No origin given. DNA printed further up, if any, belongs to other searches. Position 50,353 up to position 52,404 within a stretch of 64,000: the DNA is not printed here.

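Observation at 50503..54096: Tandem M14 carboxypeptidase paralogs with a ~650-bp, ~97%-identical 3' block: recent gene conversion or duplication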

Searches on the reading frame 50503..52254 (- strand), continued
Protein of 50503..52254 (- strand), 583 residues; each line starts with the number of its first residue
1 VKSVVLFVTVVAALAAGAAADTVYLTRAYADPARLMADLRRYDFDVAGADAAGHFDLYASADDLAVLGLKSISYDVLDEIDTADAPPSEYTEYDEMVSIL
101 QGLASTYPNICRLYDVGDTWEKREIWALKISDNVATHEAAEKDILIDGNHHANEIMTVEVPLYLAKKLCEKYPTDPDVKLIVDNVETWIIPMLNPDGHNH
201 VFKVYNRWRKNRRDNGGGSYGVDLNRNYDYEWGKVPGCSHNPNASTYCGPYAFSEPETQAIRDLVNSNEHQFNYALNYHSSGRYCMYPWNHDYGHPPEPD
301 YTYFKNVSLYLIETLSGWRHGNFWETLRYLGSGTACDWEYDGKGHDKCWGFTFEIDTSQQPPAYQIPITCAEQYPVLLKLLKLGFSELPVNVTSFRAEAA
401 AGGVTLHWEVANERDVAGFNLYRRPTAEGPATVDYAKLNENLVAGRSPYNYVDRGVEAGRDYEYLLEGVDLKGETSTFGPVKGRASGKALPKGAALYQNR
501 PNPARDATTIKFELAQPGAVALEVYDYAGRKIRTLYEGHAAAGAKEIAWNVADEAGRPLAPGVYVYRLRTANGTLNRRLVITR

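Call 19: find_related_loci(query=A1, collection=metagenome_contigs, flank=6000)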
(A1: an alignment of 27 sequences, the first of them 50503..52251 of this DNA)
Query A1 (582 aa) in metagenome_contigs; peptide patterns used: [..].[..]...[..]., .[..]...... (x = any residue, [..] = any of these).
258 stretches matched a pattern; 63 encode a relative of the query (tblastn E <= 1e-3); 63 distinct loci.
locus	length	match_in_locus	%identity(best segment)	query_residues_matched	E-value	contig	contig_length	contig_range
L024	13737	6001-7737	77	1-582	0e+0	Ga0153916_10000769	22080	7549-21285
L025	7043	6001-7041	76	20-367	0e+0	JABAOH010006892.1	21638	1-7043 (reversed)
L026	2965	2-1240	58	165-579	2e-160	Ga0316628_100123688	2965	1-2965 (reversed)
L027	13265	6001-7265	75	4-582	0e+0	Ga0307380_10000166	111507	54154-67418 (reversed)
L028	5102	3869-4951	59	20-377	2e-125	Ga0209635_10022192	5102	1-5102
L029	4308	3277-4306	80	16-359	2e-153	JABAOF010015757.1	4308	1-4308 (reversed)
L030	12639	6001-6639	42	89-297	2e-51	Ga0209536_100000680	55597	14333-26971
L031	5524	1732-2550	39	89-354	9e-50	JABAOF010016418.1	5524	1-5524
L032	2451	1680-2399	41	63-292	1e-49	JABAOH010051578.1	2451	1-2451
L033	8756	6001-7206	31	50-431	4e-45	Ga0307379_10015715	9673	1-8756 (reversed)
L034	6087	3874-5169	31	3-408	6e-45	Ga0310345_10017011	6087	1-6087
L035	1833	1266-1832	47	87-271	2e-45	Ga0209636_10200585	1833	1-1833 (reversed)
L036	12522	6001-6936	33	88-381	4e-44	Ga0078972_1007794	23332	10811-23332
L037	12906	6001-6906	35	87-392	6e-44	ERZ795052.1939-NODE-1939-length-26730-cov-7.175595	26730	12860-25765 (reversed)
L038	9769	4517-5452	33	88-381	4e-44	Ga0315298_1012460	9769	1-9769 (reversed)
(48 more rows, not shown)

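Call 25: find_encoding_contigs(protein=P0010, flank=6000, max_places=2)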
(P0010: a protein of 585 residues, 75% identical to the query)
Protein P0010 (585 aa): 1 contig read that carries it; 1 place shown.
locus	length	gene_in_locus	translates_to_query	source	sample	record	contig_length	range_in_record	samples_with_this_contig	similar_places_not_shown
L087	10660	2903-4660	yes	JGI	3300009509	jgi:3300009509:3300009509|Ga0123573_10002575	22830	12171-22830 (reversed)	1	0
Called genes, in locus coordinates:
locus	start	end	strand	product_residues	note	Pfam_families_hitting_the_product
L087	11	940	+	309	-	-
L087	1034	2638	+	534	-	PF00890:FAD_binding_2, PF07992:Pyr_redox_2 (faint), PF02910:Succ_DH_flav_C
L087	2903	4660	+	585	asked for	PF00246:Peptidase_M14, PF13860:FlgD_ig (weak)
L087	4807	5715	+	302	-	PF01619:Pro_dh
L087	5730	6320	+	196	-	-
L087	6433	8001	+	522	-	PF02652:Lactate_perm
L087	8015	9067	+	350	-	PF07396:Porin_O_P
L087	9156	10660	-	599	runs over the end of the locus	PF04055:Radical_SAM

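Call 26: find_encoding_contigs(protein=P0015, flank=6000, max_places=2)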
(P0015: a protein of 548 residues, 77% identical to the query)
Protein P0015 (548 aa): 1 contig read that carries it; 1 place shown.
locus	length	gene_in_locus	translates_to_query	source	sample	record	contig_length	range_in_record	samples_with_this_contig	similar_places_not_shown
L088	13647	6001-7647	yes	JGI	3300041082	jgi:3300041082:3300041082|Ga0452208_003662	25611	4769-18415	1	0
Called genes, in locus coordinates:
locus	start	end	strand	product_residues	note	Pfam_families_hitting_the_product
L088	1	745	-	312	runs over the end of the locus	PF02608:Bmp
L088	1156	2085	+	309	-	-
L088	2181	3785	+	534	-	PF00890:FAD_binding_2, PF07992:Pyr_redox_2 (faint), PF02910:Succ_DH_flav_C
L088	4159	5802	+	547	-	PF00246:Peptidase_M14, PF13860:FlgD_ig (weak), PF18962:Por_Secre_tail (faint)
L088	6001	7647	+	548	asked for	PF00246:Peptidase_M14, PF13860:FlgD_ig (weak)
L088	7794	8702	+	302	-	PF01619:Pro_dh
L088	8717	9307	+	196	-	-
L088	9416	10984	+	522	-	PF02652:Lactate_perm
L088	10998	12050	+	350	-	PF07396:Porin_O_P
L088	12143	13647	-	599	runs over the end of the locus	PF04055:Radical_SAM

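Call 27: find_encoding_contigs(protein=P0026, flank=6000, max_places=2)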
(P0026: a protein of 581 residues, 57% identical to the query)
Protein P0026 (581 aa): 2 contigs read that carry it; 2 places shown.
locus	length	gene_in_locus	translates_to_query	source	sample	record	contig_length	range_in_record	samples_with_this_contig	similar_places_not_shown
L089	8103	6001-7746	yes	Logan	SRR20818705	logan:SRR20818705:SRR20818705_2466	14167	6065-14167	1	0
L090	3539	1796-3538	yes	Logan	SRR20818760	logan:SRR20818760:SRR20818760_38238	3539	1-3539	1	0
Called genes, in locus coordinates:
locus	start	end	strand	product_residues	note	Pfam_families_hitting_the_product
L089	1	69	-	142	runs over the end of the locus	PF13414:TPR_11, PF13432:TPR_16, PF14559:TPR_19, PF00515:TPR_1, PF07719:TPR_2, PF13432:TPR_16, PF13371:TPR_9, PF13414:TPR_11, +15 more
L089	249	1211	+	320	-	-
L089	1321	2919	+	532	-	PF00890:FAD_binding_2, PF07992:Pyr_redox_2 (faint), PF02910:Succ_DH_flav_C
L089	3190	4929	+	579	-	PF00246:Peptidase_M14, PF13860:FlgD_ig, PF18962:Por_Secre_tail (weak)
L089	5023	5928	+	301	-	PF01619:Pro_dh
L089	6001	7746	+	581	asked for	PF18962:Por_Secre_tail (faint), PF00246:Peptidase_M14, PF13860:FlgD_ig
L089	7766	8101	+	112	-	?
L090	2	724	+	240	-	?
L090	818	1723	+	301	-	PF01619:Pro_dh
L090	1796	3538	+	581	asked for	PF18962:Por_Secre_tail (faint), PF00246:Peptidase_M14, PF13860:FlgD_ig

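Call 28: find_encoding_contigs(protein=P0001, flank=6000, max_places=2)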
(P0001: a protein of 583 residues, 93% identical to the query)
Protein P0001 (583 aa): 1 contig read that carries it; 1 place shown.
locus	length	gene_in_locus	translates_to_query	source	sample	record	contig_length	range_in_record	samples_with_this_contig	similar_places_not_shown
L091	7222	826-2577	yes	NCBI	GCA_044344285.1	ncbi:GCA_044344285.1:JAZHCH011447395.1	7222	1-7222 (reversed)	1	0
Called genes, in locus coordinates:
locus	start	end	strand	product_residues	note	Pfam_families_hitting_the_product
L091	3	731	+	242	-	?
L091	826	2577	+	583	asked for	PF00246:Peptidase_M14, PF13860:FlgD_ig (weak), PF18962:Por_Secre_tail (weak)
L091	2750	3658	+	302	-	PF01619:Pro_dh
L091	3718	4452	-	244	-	-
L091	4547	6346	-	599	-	PF04055:Radical_SAM (weak)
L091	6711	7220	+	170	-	?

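Call 33: find_encoding_contigs(protein=P0002, flank=6000, max_places=4)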
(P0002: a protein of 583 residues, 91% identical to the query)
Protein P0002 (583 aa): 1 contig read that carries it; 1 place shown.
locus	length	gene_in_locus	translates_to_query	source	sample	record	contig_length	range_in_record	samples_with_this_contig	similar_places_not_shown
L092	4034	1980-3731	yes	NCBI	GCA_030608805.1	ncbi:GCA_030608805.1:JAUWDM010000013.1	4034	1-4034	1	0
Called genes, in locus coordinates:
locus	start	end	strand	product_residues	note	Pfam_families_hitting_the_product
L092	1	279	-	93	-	?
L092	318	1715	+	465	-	PF00890:FAD_binding_2, PF02910:Succ_DH_flav_C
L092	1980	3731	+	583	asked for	PF00246:Peptidase_M14, PF13860:FlgD_ig (weak), PF18962:Por_Secre_tail (weak)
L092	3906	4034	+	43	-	?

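Call 34: search_solved_structures(query=window:50503-52251:-, show_alignments=2, max_evalue=1e-10)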
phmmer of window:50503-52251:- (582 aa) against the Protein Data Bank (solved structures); distinct sequences matched with E-value up to 1e-10: 52.
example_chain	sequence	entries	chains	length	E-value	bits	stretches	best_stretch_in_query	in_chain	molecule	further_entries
6f6q_A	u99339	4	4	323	1.8e-51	178.8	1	87-364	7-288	Carboxypeptidase T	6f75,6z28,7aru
3v38_A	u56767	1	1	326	1.8e-51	178.7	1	87-364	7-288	Carboxypeptidase T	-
3qnv_A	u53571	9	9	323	1.9e-51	178.7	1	87-364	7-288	Carboxypeptidase T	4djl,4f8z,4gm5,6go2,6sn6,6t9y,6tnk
1obr_A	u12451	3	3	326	1.9e-51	178.7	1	87-364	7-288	CARBOXYPEPTIDASE T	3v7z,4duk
3prt_A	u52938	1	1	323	2.1e-51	178.6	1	87-364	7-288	Carboxypeptidase T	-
4iav_A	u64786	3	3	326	2.1e-51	178.5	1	87-364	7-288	Carboxypeptidase T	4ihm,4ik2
7aqp_A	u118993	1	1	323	3.4e-51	177.9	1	87-364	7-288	Carboxypeptidase T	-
6f79_A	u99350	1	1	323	3.8e-51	177.7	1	87-364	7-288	Carboxypeptidase T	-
8qvo_A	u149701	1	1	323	7e-51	176.8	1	87-364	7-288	Carboxypeptidase T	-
7eqx_C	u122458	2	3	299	9.1e-31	110.4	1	88-294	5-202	Carboxypeptidase B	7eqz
1pyt_B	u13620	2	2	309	3.8e-30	108.3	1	89-374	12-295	PROCARBOXYPEPTIDASE A | Carboxypeptidase A1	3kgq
1hdq_A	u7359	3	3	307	4.1e-30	108.2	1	89-372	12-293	CARBOXYPEPTIDASE A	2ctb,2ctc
3fvl_A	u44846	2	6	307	4.2e-30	108.2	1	89-372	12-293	Carboxypeptidase A1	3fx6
1arm_A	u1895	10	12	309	9.8e-30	107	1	89-373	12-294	HG-CARBOXYPEPTIDASE A=ALPHA= (COX) | PROTEIN (CARBOXYPEPTIDASE A) | CARBOXYPEPTIDASE A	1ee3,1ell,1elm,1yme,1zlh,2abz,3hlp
1arl_A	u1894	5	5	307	9.9e-30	107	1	89-372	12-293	APO-CARBOXYPEPTIDASE A=ALPHA= (COX) | PROTEIN (CARBOXYPEPTIDASE A) | CARBOXYPEPTIDASE A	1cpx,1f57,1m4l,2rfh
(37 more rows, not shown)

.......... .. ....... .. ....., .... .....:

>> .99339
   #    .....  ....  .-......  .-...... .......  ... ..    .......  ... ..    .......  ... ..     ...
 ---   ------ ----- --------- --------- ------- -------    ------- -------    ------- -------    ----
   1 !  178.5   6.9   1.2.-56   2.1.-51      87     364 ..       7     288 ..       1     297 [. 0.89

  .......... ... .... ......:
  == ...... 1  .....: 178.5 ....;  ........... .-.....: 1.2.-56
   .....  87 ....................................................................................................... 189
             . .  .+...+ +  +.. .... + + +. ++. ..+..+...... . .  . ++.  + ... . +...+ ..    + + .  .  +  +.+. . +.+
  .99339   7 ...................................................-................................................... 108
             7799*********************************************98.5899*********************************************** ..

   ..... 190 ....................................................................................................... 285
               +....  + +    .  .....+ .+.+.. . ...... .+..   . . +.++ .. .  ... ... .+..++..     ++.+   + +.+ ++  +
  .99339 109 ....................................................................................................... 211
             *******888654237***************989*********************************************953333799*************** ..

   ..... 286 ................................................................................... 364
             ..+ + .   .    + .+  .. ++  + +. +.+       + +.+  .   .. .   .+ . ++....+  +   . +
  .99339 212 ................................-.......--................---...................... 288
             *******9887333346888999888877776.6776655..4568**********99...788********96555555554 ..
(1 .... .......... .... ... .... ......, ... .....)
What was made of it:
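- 50503..52254 (-): Downstream paralog, 'A-type', 583 aa, GTG start, same domain order as the upstream copy. Closest solved structure is carboxypeptidase T, E = 1.8e-51 (call 34).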

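Call 64: predict_structure(alignment_id=A1)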
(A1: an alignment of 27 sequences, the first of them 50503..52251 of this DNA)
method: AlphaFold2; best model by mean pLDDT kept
length: 582 residues; sequences in the alignment: 27
mean_pLDDT: 71.3   pTM: 0.52
mean pLDDT of the five models: 71.3, 66.7, 56.6, 55.6, 54.4
residues with pLDDT >= 90: 100; 70-90: 243; 50-70: 144; < 50: 95
segments of 3 or more residues with pLDDT < 50: 11-19, 84-88, 195-255, 337-344, 357-364
pLDDT, mean of each block of 10 residues (from residue 1): 63 44 69 63 55 64 77 74 51 79 95 76 83 83 73 63 91 84 87 52 37 29 26 39 38 49 67 71 71 67 82 81 68 51 55 59 56 83 69 84 86 81 71 78 86 82 86 77 72 87 86 88 92 92 86 87 93 91 78
secondary structure, 60 per line:
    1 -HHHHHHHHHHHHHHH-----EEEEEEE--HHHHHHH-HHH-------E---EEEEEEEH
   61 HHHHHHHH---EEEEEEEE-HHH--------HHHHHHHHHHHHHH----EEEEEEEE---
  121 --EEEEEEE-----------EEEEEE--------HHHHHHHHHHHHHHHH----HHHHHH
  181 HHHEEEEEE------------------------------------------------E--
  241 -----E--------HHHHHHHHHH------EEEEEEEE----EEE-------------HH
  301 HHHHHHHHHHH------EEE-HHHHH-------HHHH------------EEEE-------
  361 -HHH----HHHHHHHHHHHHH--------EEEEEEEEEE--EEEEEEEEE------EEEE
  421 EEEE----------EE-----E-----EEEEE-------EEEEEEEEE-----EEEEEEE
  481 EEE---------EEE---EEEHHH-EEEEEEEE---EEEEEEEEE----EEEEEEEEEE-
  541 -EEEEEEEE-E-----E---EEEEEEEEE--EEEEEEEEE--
elements in order: H2-16 E22-28 H31-37 E53-59 H60-68 E72-79 H92-105 E110-117 E123-129 E141-146 H155-170 H175-183 E184-189 H255-264 E271-278 E283-285 H299-311 E318-320 H322-326 H334-337 E350-353 H369-381 E390-399 E402-410 E417-424 E448-452 E460-468 E474-483 E493-495 E499-501 E506-513 E517-525 E530-539 E542-549 E561-569 E572-580
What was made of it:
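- The AF2 model is poor in residues 195-255 (pLDDT below 50), so it could not be used to inspect the pocket (call 64).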

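Call 69: fold_search(model_id=the predicted structure, library=pdb)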
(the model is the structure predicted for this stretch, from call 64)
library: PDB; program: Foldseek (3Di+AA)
matches with E <= 10: 1941; with E <= 0.001: 654
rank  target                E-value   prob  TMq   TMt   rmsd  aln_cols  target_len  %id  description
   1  1pca                  7.4e-22  1.00  0.40  0.57  10.8       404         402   23  THREE DIMENSIONAL STRUCTURE OF PORCINE PANCREATIC PROCARBOXYPEPTIDASE A. A COMPARISON OF THE A AND B ZYMOGENS AND THEIR  (released 1993-10-31)
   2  5om9_A                7.8e-22  1.00  0.40  0.57  10.8       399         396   25  Crystal structure of the human CARBOXYPEPTIDASE A1 in complex with a thiirane mechanism-based inhibitor (released 2017-08-09)
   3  1kwm_A                1.0e-21  1.00  0.41  0.57  10.1       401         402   23  Human procarboxypeptidase B: Three-dimensional structure and implications for thrombin-activatable fibrinolysis inhibi (released 2002-06-05)
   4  5om9_B                1.2e-21  1.00  0.40  0.57  10.8       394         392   26  Crystal structure of the human CARBOXYPEPTIDASE A1 in complex with a thiirane mechanism-based inhibitor (released 2017-08-09)
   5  6f79                  1.5e-21  1.00  0.41  0.71   6.9       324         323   31  Carboxypeptidase T mutant L211Q with Sulphamoil Arginine (released 2018-08-15)
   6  3prt                  3.2e-21  1.00  0.41  0.71   6.8       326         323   33  Mutant of the Carboxypeptidase T (released 2011-11-30)
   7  1nsa                  4.5e-21  1.00  0.41  0.58  10.1       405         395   23  THREE-DIMENSIONAL STRUCTURE OF PORCINE PROCARBOXYPEPTIDASE B: A STRUCTURAL BASIS OF ITS INACTIVITY (released 1997-12-24)
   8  7aqp                  5.3e-21  1.00  0.41  0.70   6.8       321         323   31  T262S, A251S, L254S, L211Q mutant of carboxypeptidase T from Thermoactinomyces vulgaris (released 2020-12-02)
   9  3glj                  5.3e-21  1.00  0.40  0.58  10.6       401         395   22  A polymorph of carboxypeptidase B zymogen structure (released 2009-10-20)
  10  2boa_A                5.3e-21  1.00  0.40  0.56  10.7       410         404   23  Human procarboxypeptidase A4. (released 2005-12-13)
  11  8qvo                  8.9e-21  1.00  0.40  0.70   6.9       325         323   33  L211Q, L254N, T262G mutant of carboxypeptidase T from Thermoactinomyces vulgaris (released 2024-01-17)
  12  3v38                  1.1e-20  1.00  0.40  0.69   7.0       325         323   33  Carboxypeptidase T mutant L254N (released 2012-12-19)
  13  1aye                  3.8e-20  1.00  0.40  0.56  10.7       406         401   24  HUMAN PROCARBOXYPEPTIDASE A2 (released 1999-01-13)
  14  5hvg_A                4.3e-20  1.00  0.41  0.57   9.8       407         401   22  Crystal Structure of Thrombin-activatable Fibrinolysis Inhibitor in Complex with an Inhibitory Nanobody (VHH-a204) (released 2016-06-22)
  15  2ctb                  4.8e-20  1.00  0.40  0.73   6.4       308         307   30  THE HIGH RESOLUTION CRYSTAL STRUCTURE OF THE COMPLEX BETWEEN CARBOXYPEPTIDASE A AND L-PHENYL LACTATE (released 1994-01-31)
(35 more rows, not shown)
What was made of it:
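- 50503..52254 (-): The AF2 model matches procarboxypeptidases A/B and CPT (calls 64, 69).
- Closest known: Carboxypeptidase T of Thermoactinomyces vulgaris. Same: An N-terminal pro-segment is present: in the fold search the zymogens align over about 400 columns (call 69).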
